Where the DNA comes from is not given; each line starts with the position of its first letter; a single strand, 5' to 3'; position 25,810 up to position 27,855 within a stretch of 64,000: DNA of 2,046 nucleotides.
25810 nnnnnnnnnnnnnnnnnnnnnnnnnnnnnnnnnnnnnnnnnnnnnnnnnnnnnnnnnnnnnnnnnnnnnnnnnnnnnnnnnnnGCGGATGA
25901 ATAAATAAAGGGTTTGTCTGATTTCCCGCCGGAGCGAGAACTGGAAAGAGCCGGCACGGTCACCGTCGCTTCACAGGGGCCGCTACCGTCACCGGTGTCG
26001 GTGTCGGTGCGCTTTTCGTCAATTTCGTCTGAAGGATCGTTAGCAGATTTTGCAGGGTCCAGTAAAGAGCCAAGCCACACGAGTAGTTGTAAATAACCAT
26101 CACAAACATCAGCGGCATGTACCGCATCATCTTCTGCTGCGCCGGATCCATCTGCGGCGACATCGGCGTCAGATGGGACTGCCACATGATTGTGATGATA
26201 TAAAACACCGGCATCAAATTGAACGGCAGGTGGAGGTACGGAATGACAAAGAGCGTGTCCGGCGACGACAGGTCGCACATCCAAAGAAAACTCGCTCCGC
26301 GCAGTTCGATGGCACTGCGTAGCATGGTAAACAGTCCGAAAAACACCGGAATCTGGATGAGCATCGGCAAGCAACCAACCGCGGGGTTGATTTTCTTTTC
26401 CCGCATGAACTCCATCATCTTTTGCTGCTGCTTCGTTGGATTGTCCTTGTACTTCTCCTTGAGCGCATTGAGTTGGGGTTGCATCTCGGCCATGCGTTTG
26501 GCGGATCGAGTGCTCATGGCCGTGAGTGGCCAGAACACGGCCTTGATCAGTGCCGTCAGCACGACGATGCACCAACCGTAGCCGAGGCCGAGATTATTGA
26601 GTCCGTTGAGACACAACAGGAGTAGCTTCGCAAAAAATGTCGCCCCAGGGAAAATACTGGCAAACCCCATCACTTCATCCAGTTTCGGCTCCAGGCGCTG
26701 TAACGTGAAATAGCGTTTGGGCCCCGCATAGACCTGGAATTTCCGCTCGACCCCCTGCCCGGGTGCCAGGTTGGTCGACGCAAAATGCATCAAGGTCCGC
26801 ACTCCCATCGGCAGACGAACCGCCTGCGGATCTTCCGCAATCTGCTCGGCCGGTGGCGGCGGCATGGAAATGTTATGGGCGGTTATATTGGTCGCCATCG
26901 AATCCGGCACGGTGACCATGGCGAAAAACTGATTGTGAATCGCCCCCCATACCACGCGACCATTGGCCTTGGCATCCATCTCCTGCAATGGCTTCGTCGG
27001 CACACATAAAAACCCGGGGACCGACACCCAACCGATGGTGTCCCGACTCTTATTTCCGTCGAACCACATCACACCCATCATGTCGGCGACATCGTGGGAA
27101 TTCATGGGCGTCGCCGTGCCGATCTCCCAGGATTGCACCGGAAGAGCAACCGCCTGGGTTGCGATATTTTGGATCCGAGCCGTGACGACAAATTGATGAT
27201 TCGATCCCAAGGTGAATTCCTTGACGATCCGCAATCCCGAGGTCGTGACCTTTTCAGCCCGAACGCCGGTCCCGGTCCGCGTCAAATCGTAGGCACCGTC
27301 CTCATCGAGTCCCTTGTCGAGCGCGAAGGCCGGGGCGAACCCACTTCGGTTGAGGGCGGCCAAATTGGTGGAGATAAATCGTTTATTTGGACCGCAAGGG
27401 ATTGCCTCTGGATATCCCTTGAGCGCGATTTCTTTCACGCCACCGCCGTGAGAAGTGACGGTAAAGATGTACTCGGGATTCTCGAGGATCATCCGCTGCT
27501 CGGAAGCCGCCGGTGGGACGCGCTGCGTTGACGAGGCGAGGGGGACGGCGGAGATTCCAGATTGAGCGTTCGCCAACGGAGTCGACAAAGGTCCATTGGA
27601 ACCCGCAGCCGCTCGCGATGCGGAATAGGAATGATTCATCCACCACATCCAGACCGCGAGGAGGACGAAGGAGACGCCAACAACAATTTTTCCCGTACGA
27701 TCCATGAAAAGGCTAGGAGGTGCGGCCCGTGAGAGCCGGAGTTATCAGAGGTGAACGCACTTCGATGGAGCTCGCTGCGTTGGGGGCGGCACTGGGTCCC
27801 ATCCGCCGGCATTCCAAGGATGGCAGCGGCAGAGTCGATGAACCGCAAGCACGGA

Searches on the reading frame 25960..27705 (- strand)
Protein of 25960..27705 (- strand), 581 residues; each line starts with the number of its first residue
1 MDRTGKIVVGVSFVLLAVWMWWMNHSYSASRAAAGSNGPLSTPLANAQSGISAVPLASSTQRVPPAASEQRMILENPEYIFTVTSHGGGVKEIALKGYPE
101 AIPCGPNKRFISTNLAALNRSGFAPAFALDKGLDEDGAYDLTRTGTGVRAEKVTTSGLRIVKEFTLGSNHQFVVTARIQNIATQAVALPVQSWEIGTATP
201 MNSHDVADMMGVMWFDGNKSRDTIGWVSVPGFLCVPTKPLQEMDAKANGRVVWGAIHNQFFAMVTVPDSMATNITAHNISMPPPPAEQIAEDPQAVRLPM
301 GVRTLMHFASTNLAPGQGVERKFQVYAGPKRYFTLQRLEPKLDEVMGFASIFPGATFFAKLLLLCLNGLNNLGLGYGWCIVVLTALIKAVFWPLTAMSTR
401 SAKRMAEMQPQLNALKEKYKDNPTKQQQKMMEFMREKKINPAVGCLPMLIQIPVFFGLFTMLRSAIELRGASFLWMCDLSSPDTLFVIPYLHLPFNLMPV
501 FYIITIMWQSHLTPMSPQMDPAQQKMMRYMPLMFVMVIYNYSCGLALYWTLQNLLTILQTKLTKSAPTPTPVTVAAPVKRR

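Call 29: search_protein_families(library=pfam, proteins=[window:25960-27705:-], max_evalue=0.001)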
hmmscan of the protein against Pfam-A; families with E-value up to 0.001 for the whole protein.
window:25960-27705:- (581 aa): 2 families
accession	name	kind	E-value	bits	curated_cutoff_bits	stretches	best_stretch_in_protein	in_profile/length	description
PF02096.25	60KD_IMP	-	4.8e-52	176.7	35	1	376-563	1-161/163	60Kd inner membrane protein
PF14849.12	YidC_periplas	-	3.5e-13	50.5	24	1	74-362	4-280/283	YidC periplasmic domain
